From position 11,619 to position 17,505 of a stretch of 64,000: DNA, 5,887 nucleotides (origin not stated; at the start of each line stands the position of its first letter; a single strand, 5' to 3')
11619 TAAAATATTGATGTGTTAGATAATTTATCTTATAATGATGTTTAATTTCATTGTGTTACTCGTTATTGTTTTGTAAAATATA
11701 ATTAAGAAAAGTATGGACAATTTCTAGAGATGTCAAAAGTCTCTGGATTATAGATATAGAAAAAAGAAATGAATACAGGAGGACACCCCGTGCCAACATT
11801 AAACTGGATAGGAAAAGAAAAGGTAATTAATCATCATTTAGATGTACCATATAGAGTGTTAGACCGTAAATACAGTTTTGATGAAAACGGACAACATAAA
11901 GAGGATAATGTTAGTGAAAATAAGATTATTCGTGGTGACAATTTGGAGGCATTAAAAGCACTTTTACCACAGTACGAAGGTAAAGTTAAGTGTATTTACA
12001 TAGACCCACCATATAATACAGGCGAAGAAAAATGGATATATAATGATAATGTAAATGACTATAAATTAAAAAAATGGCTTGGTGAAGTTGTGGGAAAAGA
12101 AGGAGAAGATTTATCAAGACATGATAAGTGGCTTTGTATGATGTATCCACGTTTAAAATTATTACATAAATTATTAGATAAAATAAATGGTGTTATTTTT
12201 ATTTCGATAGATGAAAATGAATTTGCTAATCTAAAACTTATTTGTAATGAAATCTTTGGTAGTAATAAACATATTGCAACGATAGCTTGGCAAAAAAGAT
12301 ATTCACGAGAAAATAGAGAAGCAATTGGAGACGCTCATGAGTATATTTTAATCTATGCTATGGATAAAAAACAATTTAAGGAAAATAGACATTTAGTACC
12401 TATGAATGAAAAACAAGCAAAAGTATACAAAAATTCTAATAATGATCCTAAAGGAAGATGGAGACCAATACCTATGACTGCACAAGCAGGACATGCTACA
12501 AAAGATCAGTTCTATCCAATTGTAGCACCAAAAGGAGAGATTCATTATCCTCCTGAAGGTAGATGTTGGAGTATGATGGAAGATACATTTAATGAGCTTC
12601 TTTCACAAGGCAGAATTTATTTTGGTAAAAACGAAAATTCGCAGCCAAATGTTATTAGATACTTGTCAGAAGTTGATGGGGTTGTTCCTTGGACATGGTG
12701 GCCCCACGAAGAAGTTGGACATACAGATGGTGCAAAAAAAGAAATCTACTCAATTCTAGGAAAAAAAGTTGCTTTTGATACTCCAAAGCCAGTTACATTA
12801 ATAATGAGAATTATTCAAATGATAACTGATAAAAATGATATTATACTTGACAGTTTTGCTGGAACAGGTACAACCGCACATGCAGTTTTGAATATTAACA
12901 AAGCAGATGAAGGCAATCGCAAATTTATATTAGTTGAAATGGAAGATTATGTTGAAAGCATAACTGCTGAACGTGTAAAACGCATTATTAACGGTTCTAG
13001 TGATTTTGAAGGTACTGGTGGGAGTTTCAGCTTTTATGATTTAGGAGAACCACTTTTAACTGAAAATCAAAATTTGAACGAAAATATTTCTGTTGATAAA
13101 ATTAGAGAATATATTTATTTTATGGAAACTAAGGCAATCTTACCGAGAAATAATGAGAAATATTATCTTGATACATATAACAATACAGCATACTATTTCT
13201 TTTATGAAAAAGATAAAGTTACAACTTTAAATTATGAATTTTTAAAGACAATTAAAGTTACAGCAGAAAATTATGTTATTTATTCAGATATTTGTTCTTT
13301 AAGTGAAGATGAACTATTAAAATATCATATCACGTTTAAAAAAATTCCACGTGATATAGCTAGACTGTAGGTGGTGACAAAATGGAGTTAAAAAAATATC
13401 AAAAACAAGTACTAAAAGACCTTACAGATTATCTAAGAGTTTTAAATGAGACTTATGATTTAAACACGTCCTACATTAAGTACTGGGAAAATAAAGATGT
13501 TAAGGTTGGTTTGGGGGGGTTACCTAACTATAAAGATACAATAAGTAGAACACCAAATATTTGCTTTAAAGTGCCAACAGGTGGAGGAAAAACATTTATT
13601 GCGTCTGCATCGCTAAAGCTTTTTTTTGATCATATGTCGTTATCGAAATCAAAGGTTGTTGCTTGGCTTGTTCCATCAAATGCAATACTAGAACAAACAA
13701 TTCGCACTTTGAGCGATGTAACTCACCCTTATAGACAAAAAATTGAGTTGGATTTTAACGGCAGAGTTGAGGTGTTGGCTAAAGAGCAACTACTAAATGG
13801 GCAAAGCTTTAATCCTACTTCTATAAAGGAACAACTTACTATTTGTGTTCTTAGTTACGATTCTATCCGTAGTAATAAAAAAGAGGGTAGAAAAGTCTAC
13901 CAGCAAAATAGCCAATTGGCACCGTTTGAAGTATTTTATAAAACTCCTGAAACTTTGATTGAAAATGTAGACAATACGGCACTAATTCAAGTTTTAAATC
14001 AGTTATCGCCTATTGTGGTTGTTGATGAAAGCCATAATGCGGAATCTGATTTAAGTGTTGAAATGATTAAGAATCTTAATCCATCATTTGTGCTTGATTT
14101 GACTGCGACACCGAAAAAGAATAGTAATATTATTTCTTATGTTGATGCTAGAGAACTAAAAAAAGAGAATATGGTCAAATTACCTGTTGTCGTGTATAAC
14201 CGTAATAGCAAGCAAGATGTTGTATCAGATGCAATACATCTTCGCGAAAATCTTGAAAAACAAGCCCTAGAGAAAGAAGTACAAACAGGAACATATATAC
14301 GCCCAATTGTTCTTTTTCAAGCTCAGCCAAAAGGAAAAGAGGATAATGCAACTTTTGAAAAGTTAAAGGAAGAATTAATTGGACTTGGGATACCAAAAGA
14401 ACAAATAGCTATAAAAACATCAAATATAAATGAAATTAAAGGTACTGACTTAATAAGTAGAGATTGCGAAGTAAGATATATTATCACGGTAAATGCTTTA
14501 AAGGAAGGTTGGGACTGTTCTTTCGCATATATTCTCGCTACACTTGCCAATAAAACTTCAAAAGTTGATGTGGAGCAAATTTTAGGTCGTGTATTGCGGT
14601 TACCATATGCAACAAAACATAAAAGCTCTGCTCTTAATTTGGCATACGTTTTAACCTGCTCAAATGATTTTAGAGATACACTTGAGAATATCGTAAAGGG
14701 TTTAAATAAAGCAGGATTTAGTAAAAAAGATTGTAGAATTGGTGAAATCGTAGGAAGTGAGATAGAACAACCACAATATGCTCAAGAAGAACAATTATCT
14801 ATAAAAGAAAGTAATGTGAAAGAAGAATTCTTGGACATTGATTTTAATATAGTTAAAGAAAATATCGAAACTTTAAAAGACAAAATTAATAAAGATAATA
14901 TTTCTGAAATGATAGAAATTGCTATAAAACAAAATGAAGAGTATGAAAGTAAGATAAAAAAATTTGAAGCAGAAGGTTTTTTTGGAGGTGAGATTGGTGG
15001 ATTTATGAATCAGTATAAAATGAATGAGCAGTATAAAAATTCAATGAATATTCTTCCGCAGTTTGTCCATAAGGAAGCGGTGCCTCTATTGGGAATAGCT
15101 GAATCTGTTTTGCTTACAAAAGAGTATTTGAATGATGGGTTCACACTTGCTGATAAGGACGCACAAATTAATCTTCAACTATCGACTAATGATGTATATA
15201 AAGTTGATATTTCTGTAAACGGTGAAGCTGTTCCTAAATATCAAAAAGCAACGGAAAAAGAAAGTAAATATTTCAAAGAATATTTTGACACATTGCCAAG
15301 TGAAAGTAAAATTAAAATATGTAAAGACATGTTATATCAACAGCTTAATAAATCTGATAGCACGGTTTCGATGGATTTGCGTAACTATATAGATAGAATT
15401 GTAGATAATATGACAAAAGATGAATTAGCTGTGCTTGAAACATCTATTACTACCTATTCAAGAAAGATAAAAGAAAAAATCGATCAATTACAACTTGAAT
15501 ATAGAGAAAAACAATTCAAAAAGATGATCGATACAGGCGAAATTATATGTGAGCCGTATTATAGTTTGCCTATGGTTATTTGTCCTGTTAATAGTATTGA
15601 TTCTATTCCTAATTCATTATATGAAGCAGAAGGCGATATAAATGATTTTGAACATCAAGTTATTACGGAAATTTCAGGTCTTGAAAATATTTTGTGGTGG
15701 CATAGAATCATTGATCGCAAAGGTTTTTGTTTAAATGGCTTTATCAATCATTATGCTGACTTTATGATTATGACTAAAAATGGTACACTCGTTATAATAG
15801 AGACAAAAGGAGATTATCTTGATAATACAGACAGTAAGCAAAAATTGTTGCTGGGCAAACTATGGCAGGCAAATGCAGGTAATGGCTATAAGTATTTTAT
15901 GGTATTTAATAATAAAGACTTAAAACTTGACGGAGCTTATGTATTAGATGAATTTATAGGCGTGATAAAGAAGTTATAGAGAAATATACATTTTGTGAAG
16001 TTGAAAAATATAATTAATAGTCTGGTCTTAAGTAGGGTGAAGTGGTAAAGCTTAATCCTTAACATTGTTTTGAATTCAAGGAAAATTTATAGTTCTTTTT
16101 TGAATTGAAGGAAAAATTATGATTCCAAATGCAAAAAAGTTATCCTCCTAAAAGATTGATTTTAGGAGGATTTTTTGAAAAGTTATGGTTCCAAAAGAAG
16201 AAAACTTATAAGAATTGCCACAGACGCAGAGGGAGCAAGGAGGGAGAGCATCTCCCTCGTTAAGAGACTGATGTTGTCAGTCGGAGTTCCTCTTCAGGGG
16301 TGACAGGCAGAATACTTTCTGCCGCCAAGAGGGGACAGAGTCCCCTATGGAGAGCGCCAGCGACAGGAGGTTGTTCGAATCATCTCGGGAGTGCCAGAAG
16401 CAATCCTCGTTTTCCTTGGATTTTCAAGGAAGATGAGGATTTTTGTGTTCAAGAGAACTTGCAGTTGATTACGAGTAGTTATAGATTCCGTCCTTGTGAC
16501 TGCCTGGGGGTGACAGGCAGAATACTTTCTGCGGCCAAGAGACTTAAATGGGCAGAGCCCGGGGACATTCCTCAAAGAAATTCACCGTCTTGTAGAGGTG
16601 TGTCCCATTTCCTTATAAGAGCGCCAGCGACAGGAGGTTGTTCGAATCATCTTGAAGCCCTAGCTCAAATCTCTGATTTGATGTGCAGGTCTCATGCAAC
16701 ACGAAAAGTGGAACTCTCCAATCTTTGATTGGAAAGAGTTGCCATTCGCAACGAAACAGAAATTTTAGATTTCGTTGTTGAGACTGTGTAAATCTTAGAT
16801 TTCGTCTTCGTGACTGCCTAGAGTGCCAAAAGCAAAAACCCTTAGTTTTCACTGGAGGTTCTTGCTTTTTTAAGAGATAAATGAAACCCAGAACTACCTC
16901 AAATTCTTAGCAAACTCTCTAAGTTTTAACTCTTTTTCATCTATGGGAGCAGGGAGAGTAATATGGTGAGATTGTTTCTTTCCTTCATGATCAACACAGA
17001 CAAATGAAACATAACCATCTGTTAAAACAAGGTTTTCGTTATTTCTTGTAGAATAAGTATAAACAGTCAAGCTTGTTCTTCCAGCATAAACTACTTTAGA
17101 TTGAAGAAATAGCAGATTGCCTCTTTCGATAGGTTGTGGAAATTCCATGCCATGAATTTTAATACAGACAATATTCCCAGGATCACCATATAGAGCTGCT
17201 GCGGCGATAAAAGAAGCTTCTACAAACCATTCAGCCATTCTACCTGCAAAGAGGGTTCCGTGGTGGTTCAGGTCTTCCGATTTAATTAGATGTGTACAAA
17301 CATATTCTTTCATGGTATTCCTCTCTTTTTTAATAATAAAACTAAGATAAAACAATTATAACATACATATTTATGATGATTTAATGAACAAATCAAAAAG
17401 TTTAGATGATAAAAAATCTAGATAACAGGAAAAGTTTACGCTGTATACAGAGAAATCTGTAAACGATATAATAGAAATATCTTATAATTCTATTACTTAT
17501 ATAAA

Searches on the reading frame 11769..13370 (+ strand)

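Call 5: search_protein_families(library=pfam, proteins=[window:11769-13370:+], max_evalue=0.01)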
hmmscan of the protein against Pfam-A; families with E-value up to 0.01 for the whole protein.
window:11769-13370:+ (533 aa): 2 families
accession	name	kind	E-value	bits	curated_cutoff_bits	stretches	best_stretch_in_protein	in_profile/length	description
PF01555.25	N6_N4_Mtase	-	6.8e-40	137.8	26.7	1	73-398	1-218/221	DNA methylase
PF03602.21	Cons_hypoth95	-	0.00084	19.5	24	0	50-106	92-144/182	Conserved hypothetical protein 95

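Call 83: search_protein_families(library=padloc, proteins=[window:11769-13370:+], max_evalue=0.001)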
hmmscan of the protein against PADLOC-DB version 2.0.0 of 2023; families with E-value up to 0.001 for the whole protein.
window:11769-13370:+ (533 aa): 44 families (the best 25 are shown)
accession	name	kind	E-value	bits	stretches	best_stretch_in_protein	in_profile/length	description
PDLC03644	MTase_III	-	3.6e-197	654.4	1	8-532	1-541/542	Type III methyltransferase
PDLC03640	MTase_III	-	9.7e-114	379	2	8-201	1-201/654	Type III methyltransferase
PDLC03634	MTase_III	-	3.1e-108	361.3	1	11-397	60-450/621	Type III methyltransferase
PDLC03641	MTase_III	-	3.2e-94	314.8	1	11-397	68-452/657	Type III methyltransferase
PDLC03637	MTase_III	-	9.1e-84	279.9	1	44-396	115-459/513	Type III methyltransferase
PDLC03636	MTase_III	-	1.6e-75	253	1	11-433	9-442/575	Type III methyltransferase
PDLC03642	MTase_III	-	6.9e-51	171.5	1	47-407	79-415/528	Type III methyltransferase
PDLC03639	MTase_III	-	1.3e-45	153.9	2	47-268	84-286/639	Type III methyltransferase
PDLC03635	MTase_III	-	8e-45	151.7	2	117-458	264-633/708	Type III methyltransferase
PDLC03638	MTase_III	-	3.3e-43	146.1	2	119-409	429-683/816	Type III methyltransferase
PDLC03646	MTase_III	-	4.2e-42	142.1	2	234-412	667-845/1057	Type III methyltransferase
PDLC03643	MTase_III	-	9.1e-38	128.5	1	125-402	1-277/465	Type III methyltransferase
PDLC03354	MTase_II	-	3.3e-36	123.2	1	34-399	45-378/425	Type II methyltransferase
PDLC03278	MTase_II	-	1.8e-31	107.9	3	263-395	222-344/390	Type II methyltransferase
PDLC03645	MTase_III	-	8.6e-31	104.7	2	51-198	140-273/709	Type III methyltransferase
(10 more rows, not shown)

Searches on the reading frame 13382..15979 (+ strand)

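Call 5: search_protein_families(library=pfam, proteins=[window:13382-15979:+], max_evalue=0.01)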
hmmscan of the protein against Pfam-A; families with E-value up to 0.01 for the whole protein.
window:13382-15979:+ (865 aa): 2 families
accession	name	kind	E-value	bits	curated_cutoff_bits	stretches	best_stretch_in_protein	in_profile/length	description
PF04851.21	ResIII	-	6.9e-19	68.8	22.5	1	1-245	2-163/164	Type III restriction enzyme, res subunit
PF00270.35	DEAD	-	2.1e-08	34.5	26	1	56-129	13-84/167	DEAD/DEAH box helicase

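Call 83: search_protein_families(library=padloc, proteins=[window:13382-15979:+], max_evalue=0.001)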
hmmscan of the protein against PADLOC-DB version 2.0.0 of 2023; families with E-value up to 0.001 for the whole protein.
window:13382-15979:+ (865 aa): 5 families
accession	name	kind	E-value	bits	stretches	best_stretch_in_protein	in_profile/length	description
PDLC03650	REase_III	-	9.8e-76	253.8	2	200-446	216-461/898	Type III restriction enzyme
PDLC03653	REase_III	-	5.8e-68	227.8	2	200-448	251-510/883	Type III restriction enzyme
PDLC03647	REase_III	-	3.9e-14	49.8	2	192-266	191-268/989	Type III restriction enzyme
PDLC03648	REase_III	-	1.1e-13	48.2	1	205-423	129-370/871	Type III restriction enzyme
PDLC01765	Cas3c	-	7.2e-05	19.9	1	62-114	188-237/612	-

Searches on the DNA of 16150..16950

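Call 32: search_rna_families(source=window, start=16150, end=16950, threshold=evalue, max_evalue=1, show_alignments=2)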
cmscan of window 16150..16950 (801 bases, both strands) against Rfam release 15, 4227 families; matches with E-value up to 1: 0.
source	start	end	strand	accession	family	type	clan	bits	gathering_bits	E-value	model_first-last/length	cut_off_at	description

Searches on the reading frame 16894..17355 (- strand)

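Call 98: search_protein_families(library=pfam, proteins=[window:16894-17355:-], max_evalue=0.00001)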
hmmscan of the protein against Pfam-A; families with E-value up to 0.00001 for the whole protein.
window:16894-17355:- (153 aa): 1 family
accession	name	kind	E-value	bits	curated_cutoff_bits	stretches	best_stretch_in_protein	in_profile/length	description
PF03061.28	4HBT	-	3.4e-06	27.7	20.6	1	32-98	1-66/79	Thioesterase superfamily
